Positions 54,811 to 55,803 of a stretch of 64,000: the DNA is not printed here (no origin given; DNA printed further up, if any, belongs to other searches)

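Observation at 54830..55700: AT-rich, codon-atypical islet with a single-HKD phospholipase-D-family nuclease between a DUF971 gene and ubiE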

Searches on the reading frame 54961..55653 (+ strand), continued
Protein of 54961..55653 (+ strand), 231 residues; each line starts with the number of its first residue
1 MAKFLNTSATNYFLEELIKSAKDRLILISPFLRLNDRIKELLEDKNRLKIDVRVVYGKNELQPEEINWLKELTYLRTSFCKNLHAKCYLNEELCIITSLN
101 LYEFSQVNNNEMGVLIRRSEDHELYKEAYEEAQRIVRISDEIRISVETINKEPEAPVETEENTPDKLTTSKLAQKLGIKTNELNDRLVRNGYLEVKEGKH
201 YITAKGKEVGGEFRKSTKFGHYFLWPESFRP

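Call 19: find_encoding_contigs(protein=P0071, flank=6000, max_places=4)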
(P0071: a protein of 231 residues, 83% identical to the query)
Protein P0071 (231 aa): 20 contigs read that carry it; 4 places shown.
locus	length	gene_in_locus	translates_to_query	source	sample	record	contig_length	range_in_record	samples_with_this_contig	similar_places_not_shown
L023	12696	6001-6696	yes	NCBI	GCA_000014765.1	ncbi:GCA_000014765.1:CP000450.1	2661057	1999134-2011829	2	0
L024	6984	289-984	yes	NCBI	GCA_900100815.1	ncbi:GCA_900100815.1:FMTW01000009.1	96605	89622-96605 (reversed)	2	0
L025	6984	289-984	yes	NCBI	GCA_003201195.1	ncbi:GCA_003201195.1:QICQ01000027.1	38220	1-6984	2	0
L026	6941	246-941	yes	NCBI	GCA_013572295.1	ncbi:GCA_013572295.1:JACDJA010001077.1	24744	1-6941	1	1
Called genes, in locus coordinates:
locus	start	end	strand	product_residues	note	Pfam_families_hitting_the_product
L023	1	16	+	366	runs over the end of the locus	PF01565:FAD_binding_4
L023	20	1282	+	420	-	PF13187:Fer4_9 (faint), PF00037:Fer4 (faint), PF12838:Fer4_7, PF13183:Fer4_8, PF13237:Fer4_10 (weak), PF13484:Fer4_16, PF13534:Fer4_17, PF02754:CCG, +1 more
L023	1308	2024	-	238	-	PF01863:YgjP-like, PF10263:SprT-like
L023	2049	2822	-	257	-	PF01048:PNP_UDP_1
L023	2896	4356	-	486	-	PF00929:RNase_T, PF08411:ExoI_SH3, PF26016:ExoI_C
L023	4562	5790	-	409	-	PF01527:HTH_Tnp_1, PF13276:HTH_21, PF00665:rve, PF13683:rve_3, PF13333:rve_2 (weak)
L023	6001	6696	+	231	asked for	PF13091:PLDc_2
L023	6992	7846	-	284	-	PF02219:MTHFR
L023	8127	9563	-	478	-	PF05221:AdoHcyase, PF00670:AdoHcyase_NAD, PF02826:2-Hacid_dh_C (weak)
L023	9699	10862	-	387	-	PF00438:S-AdoMet_synt_N, PF02772:S-AdoMet_synt_M, PF02773:S-AdoMet_synt_C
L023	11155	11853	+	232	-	PF00106:adh_short, PF08659:KR (weak), PF13561:adh_short_C2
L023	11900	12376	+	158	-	PF02367:TsaE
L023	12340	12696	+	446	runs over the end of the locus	PF11741:AMIN, PF01520:Amidase_3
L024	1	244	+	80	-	?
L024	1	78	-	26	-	?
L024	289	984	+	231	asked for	PF13091:PLDc_2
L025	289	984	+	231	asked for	PF13091:PLDc_2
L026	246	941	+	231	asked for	PF13091:PLDc_2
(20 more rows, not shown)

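Call 20: find_encoding_contigs(protein=P0029, flank=6000, max_places=2)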
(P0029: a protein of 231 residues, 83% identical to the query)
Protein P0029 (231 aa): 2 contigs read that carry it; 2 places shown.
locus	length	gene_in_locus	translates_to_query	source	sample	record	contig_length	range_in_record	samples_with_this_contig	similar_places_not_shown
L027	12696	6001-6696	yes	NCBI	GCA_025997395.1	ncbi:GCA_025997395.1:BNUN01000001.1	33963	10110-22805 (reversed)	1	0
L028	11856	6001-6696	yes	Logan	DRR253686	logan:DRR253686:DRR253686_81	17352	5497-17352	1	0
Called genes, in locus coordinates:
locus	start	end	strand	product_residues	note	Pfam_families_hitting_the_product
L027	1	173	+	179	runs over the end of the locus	PF01750:HycI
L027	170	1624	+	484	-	PF22521:HypF_C_2 (weak)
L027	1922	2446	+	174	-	-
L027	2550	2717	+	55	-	-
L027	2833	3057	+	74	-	-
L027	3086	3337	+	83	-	-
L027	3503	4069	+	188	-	PF08937:ThsB_TIR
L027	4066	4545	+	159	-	-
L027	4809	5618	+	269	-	PF01582:TIR, PF13676:TIR_2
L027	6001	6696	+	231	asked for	PF13091:PLDc_2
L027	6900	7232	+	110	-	PF00892:EamA (weak), PF00893:Multi_Drug_Res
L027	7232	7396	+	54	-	-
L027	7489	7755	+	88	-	-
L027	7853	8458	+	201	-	PF02525:Flavodoxin_2, PF03358:FMN_red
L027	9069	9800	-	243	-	-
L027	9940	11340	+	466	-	PF01554:MatE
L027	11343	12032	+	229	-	PF13489:Methyltransf_23, PF13847:Methyltransf_31 (weak), PF08241:Methyltransf_11 (weak), PF08242:Methyltransf_12 (weak), PF13649:Methyltransf_25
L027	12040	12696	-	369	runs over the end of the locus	PF06980:DUF1302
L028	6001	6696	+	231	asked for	PF13091:PLDc_2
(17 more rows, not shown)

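Call 21: find_encoding_contigs(protein=P0098, flank=6000, max_places=2)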
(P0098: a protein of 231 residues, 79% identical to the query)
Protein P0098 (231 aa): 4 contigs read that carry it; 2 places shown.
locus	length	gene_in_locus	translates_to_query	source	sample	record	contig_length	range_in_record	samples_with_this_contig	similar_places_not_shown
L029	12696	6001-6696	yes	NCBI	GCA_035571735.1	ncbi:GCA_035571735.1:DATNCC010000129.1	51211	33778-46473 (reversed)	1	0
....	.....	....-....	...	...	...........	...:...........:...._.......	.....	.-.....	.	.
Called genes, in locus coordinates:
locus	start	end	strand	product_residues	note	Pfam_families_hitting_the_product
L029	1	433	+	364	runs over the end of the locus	PF00155:Aminotran_1_2, PF01041:DegT_DnrJ_EryC1, PF01212:Beta_elim_lyase (weak)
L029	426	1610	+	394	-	PF02684:LpxB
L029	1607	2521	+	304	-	PF03279:Lip_A_acyltrans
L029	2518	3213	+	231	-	PF01569:PAP2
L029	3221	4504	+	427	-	PF04413:Glycos_transf_N, PF13579:Glyco_trans_4_4 (weak)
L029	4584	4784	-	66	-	-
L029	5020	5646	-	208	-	PF01726:LexA_DNA_bind, PF00717:Peptidase_S24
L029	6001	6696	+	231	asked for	PF13091:PLDc_2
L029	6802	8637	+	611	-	PF12102:MrcB_N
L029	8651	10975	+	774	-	PF09823:DUF2357, PF04411:PDDEXK_7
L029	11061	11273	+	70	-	-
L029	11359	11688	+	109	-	-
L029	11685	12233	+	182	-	-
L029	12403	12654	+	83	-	-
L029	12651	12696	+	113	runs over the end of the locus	PF02452:PemK_toxin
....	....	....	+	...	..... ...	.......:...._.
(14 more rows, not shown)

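Call 22: search_dna_similar(query=window:54961-55653:+, collection=plasmids, mode=protein, max_rows=25)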
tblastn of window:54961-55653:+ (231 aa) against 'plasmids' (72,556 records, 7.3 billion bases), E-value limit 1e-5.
Records with a match: 621; places in all: 624; records where one place covers at least 80% of the query: 601.
Best place of each record, by identity: 60-80% 15; <60% 606.
By first word of the organism name: Klebsiella 378; Escherichia 109; Salmonella 77; Raoultella 17; Enterobacter 7; Citrobacter 5; Pseudomonas 4; Vibrio 4; Acidovorax 3; Shigella 3; and 12 more.
By predicted mobility (MOB-suite, as given by PLSDB): conjugative 576; non-mobilizable 38; mobilizable 7.
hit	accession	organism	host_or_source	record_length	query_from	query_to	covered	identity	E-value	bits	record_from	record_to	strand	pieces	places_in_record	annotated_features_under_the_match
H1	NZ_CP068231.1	Aeromonas caviae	combined sewer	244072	1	229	99%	74.6%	1e-111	358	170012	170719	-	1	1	phospholipase D family protein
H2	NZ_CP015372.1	Pandoraea pnomenusa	mixed culture,bioreactor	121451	1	230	100%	68.8%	9e-102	330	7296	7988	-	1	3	phospholipase D family protein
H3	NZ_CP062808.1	Cupriavidus basilensis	Cell culture,Sediment of a freshwater ...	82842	1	230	100%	68.8%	2e-101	329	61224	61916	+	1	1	phospholipase D family protein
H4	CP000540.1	Acidovorax sp. JS42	-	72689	1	230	100%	67.5%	2e-100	326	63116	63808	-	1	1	conserved hypothetical protein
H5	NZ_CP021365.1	Acidovorax carolinensis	-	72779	1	230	100%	67.5%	2e-100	326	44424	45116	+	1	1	phospholipase D family protein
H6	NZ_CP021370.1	Acidovorax carolinensis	-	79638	1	230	100%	67.5%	2e-100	326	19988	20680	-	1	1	phospholipase D family protein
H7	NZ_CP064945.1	Pseudomonas fulva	Homo sapiens,bile specimen,bile ...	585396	1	230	100%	66.1%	2e-99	323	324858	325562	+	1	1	phospholipase D family protein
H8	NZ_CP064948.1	Pseudomonas fulva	Homo sapiens,pleural fluid,pleural ...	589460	1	230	100%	66.1%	2e-99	323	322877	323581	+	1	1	phospholipase D family protein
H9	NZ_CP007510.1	Stutzerimonas decontaminans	marine sediment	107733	1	229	99%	66.2%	2e-98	320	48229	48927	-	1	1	phospholipase D family protein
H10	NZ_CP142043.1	Pseudomonas veronii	cell culture,ground water from aniline ...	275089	1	229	99%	65.6%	2e-97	317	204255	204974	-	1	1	phospholipase D family protein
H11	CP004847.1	Alteromonas mediterranea 615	-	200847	1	231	100%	64.2%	4e-97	317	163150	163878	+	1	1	hypothetical protein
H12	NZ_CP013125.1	Pseudomonas mendocina S5.2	rhizosphere soil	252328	1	229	99%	61.8%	8e-95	310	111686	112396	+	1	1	phospholipase D family protein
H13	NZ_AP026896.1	Aeromonas caviae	Microbe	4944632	1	177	77%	72.9%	1e-81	272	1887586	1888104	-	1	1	none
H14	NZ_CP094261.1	Acinetobacter indicus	mixed culture,porcine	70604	1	231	100%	55.4%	1e-82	275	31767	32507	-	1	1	phospholipase D family protein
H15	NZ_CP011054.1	Halomonas sp. KO116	Nile Delta Mediterranean Sea surface ...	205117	1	229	99%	51.3%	1e-78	263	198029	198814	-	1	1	phospholipase D family protein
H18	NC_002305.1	Salmonella enterica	-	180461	1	229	99%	43.0%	8e-57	201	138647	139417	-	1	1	phospholipase D family protein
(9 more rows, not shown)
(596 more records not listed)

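Call 23: search_dna_similar(query=window:54961-55653:+, collection=phages, mode=protein, max_rows=25)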
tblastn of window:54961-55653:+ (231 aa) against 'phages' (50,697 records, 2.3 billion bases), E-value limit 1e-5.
Records with a match: 7; places in all: 7; records where one place covers at least 80% of the query: 7.
Best place of each record, by identity: 60-80% 7.
By first word of the organism name: Vibrio 7.
By host as written in the record: Vibrio parahaemolyticus strain MAVP-K 1; Vibrio parahaemolyticus strain CT4291 1; Vibrio parahaemolyticus MEVP-10 1; Vibrio parahaemolyticus strain MAVP-36 1; Vibrio parahaemolyticus MAVP-71 1; Vibrio cyclitrophicus 10N.286.55.B4 1; Vibrio parahaemolyticus 1.
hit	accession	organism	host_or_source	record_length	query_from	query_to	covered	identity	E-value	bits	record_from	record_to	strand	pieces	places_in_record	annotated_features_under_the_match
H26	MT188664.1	Vibrio phage vB_VipaK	Vibrio parahaemolyticus strain MAVP-K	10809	1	229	99%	66.7%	2e-101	327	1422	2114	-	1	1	DNA repair protein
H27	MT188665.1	Vibrio phage vB_Vipa4291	Vibrio parahaemolyticus strain CT4291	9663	1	229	99%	66.0%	8e-98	317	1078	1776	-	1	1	DNA repair protein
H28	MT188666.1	Vibrio phage vB_Vipa10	Vibrio parahaemolyticus MEVP-10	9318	1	229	99%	65.5%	5e-97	315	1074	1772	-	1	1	DNA repair protein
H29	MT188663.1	Vibrio phage vB_Vipa36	Vibrio parahaemolyticus strain MAVP-36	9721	1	229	99%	65.3%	4e-98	318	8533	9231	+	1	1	DNA repair protein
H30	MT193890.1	Vibrio phage vB_Vipa71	Vibrio parahaemolyticus MAVP-71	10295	1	229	99%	65.3%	7e-98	317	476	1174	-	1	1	DNA repair protein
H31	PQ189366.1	Vibrio phage 10N.286.55.B4_PE001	Vibrio cyclitrophicus 10N.286.55.B4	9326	1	229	99%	65.2%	8e-100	323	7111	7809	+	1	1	hypothetical protein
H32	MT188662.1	Vibrio phage vB_Vipa26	Vibrio parahaemolyticus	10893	1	229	99%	63.8%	4e-92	300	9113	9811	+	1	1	DNA repair protein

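Call 24: get_annotated_region(hit=H26, flank=10000)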
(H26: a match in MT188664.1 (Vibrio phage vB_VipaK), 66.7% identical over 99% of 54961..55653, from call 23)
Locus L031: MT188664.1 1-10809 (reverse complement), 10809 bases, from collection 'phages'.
description: Vibrio phage vB_VipaK, complete genome.
organism: Vibrio phage vB_VipaK (NCBI taxid 2729570)
taxonomy: Viruses; Monodnaviria; Loebvirae; Hofneiviricota; Faserviricetes; Tubulavirales; Inoviridae
host: Vibrio parahaemolyticus strain MAVP-K; source: -; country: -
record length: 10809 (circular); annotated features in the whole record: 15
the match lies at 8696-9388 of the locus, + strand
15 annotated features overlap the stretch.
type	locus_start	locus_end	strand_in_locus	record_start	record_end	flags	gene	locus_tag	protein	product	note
CDS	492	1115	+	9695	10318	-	-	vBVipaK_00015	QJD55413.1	3'-5' exonuclease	-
CDS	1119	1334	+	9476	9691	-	-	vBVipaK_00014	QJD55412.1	hypothetical protein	-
CDS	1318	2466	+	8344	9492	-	-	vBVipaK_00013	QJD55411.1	hypothetical protein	bacteriophage f237 ORF1; VP1551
CDS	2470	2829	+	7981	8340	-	-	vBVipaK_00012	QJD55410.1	integrase-related protein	-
CDS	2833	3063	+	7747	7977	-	-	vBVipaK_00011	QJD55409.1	hypothetical protein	bacteriophage f237 ORF3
CDS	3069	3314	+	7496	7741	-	-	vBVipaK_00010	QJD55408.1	hypothetical protein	bacteriophage f237 ORF4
CDS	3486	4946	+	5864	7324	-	-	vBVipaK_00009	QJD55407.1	hypothetical protein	bacteriophage f237 ORF5; VP1556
CDS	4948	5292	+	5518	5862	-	-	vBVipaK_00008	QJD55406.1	accessory enterotoxin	accessory cholera enterotoxin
CDS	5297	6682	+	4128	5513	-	-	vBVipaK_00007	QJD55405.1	zona occludens toxin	-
CDS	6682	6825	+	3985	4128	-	-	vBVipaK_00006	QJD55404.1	hypothetical protein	-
CDS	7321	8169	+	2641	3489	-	-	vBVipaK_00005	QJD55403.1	hypothetical protein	-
CDS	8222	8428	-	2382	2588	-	-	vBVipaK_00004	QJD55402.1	hypothetical protein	-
CDS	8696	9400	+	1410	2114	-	-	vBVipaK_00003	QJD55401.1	DNA repair protein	-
CDS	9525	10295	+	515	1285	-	-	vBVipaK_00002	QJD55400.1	hypothetical protein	-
CDS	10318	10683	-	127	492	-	-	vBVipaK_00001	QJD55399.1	hypothetical protein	bacteriophage f237 ORF9; VP1562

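Call 25: get_annotated_region(hit=H18, flank=6000)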
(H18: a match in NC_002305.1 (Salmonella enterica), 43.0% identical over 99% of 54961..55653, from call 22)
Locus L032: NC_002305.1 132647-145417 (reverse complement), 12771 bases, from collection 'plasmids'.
description: Salmonella enterica subsp. enterica serovar Typhi plasmid R27, complete sequence
organism: Salmonella enterica (NCBI taxid 90370)
taxonomy: Bacteria; Pseudomonadota; Gammaproteobacteria; Enterobacterales; Enterobacteriaceae; Salmonella; Salmonella enterica
host: -; source: -; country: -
typing (MOB-suite, as given by PLSDB): conjugative; replicon IncFIA; relaxase MOBH; mating-pair formation MPF_F
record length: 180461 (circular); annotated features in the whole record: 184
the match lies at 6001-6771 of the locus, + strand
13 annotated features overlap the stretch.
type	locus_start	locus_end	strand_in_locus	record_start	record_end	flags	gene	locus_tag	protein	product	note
CDS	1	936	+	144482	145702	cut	-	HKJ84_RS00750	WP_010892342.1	hypothetical protein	-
CDS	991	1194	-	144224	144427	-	-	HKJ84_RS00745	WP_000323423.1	hypothetical protein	-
CDS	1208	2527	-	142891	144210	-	-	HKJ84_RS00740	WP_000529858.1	DUF1173 family protein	-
CDS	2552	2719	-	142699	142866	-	-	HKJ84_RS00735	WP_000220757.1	hypothetical protein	-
CDS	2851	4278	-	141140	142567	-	-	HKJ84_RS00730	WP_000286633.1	DNA cytosine methyltransferase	-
CDS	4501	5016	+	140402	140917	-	-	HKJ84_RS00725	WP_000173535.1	thermonuclease family protein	-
CDS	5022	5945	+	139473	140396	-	-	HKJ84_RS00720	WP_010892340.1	hypothetical protein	-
CDS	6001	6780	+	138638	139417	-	-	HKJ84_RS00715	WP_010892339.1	phospholipase D family protein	-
CDS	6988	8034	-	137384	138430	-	-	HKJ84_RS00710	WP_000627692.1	DUF3800 domain-containing protein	-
CDS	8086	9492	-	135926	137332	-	-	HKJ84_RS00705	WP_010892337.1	ISNCY family transposase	-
CDS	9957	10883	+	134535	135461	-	tcuR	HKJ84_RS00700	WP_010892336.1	tricarballylate utilization LysR family transcriptional regulator TcuR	-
CDS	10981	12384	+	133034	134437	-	tcuA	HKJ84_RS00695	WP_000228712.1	FAD-dependent tricarballylate dehydrogenase TcuA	-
CDS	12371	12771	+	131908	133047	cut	tcuB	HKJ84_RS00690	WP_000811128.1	tricarballylate utilization 4Fe-4S protein TcuB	-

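Call 26: get_annotated_region(hit=H4, flank=6000)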
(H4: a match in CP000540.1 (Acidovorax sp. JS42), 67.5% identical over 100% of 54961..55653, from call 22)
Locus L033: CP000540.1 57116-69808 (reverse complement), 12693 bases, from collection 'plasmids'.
description: Acidovorax sp. JS42 plasmid pAOVO01, complete sequence
organism: Acidovorax sp. JS42 (NCBI taxid 232721)
taxonomy: Bacteria; Pseudomonadota; Betaproteobacteria; Burkholderiales; Comamonadaceae; Acidovorax; Acidovorax sp. JS42
host: -; source: -; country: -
typing (MOB-suite, as given by PLSDB): conjugative; replicon rep_cluster_1864; relaxase MOBF; mating-pair formation MPF_F
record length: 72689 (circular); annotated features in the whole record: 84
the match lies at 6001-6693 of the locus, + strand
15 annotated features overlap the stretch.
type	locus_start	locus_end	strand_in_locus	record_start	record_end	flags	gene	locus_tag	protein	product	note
CDS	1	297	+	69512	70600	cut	-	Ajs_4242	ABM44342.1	filamentation induced by cAMP protein Fic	-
CDS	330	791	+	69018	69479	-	-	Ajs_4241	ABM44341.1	hypothetical protein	-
CDS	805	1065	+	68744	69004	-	-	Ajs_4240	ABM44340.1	conserved hypothetical protein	-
CDS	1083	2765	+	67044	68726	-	-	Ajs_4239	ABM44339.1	Zeta toxin family protein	-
CDS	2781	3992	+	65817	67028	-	-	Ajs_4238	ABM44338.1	protein of unknown function DUF1173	-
CDS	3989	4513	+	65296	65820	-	-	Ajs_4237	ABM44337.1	hypothetical protein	-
CDS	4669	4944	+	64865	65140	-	-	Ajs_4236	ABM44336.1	histone family protein DNA-binding protein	-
CDS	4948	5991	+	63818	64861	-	-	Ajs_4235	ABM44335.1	OmpA/MotB domain protein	-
CDS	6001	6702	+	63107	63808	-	-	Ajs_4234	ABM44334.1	conserved hypothetical protein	-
CDS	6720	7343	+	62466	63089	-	-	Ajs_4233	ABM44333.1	NERD domain protein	-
CDS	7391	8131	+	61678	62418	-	-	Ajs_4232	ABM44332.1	hypothetical protein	-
CDS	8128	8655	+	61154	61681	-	-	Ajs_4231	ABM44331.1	aspartyl protease-like protein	-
CDS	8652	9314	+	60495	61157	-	-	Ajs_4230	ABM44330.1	metal dependent phosphohydrolase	-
CDS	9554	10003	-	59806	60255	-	-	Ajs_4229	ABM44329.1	hypothetical protein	-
CDS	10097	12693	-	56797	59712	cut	-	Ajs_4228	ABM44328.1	transposase Tn3 family protein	-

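Call 30: search_protein_representatives(protein=window:54961-55653:+)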
Query: 231 residues. Proteins with E-value up to 0.001 (for the whole library): 2553; up to 1e-10: 1466; up to 1e-30: 225. The best 150 are listed.
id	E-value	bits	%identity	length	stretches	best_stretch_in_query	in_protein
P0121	4.2e-81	288.1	51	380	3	1-231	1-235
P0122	9.3e-81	287.0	79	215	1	1-165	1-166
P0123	1.6e-79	283.0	77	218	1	1-167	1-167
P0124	8.3e-79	280.6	63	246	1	1-231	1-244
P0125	3.8e-74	265.4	72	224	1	17-189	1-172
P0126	3.4e-72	259.0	49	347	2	1-231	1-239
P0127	4.5e-71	255.4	57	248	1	1-227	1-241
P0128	1.4e-70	253.7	52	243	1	1-229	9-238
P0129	2.4e-70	253.0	71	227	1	1-157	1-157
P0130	1.1e-69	250.8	71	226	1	1-159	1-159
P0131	6.5e-68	245.0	76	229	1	1-148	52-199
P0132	5.0e-67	242.1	50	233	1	1-230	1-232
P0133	1.3e-66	240.7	55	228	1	1-227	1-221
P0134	6.6e-66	238.5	58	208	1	32-228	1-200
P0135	8.5e-66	238.1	70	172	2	1-78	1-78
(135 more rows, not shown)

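Call 39: search_solved_structures(query=A1, max_evalue=10, show_alignments=3)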
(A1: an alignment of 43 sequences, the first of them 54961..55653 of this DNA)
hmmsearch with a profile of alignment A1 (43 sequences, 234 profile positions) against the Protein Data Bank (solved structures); distinct sequences matched with E-value up to 10: 6.
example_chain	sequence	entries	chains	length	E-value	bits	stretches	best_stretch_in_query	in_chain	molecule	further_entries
3hsi_A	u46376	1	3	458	0.0046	20.2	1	8-59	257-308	Phosphatidylserine synthase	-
6ehi_A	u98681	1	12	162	0.21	14.7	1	35-87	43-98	Nuclease NucT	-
5zr4_A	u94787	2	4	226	0.22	14.7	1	159-214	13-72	Metal-dependent transcriptional regulator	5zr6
3cta_A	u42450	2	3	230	0.29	14.3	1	157-209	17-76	Riboflavin kinase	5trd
1rp3_A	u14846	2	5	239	1.5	11.9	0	147-191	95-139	RNA polymerase sigma factor SIGMA-28 (FliA) | RNA polymerase sigma factor FliA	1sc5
2l82_A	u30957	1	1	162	1.7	11.7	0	37-63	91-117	DESIGNED PROTEIN OR32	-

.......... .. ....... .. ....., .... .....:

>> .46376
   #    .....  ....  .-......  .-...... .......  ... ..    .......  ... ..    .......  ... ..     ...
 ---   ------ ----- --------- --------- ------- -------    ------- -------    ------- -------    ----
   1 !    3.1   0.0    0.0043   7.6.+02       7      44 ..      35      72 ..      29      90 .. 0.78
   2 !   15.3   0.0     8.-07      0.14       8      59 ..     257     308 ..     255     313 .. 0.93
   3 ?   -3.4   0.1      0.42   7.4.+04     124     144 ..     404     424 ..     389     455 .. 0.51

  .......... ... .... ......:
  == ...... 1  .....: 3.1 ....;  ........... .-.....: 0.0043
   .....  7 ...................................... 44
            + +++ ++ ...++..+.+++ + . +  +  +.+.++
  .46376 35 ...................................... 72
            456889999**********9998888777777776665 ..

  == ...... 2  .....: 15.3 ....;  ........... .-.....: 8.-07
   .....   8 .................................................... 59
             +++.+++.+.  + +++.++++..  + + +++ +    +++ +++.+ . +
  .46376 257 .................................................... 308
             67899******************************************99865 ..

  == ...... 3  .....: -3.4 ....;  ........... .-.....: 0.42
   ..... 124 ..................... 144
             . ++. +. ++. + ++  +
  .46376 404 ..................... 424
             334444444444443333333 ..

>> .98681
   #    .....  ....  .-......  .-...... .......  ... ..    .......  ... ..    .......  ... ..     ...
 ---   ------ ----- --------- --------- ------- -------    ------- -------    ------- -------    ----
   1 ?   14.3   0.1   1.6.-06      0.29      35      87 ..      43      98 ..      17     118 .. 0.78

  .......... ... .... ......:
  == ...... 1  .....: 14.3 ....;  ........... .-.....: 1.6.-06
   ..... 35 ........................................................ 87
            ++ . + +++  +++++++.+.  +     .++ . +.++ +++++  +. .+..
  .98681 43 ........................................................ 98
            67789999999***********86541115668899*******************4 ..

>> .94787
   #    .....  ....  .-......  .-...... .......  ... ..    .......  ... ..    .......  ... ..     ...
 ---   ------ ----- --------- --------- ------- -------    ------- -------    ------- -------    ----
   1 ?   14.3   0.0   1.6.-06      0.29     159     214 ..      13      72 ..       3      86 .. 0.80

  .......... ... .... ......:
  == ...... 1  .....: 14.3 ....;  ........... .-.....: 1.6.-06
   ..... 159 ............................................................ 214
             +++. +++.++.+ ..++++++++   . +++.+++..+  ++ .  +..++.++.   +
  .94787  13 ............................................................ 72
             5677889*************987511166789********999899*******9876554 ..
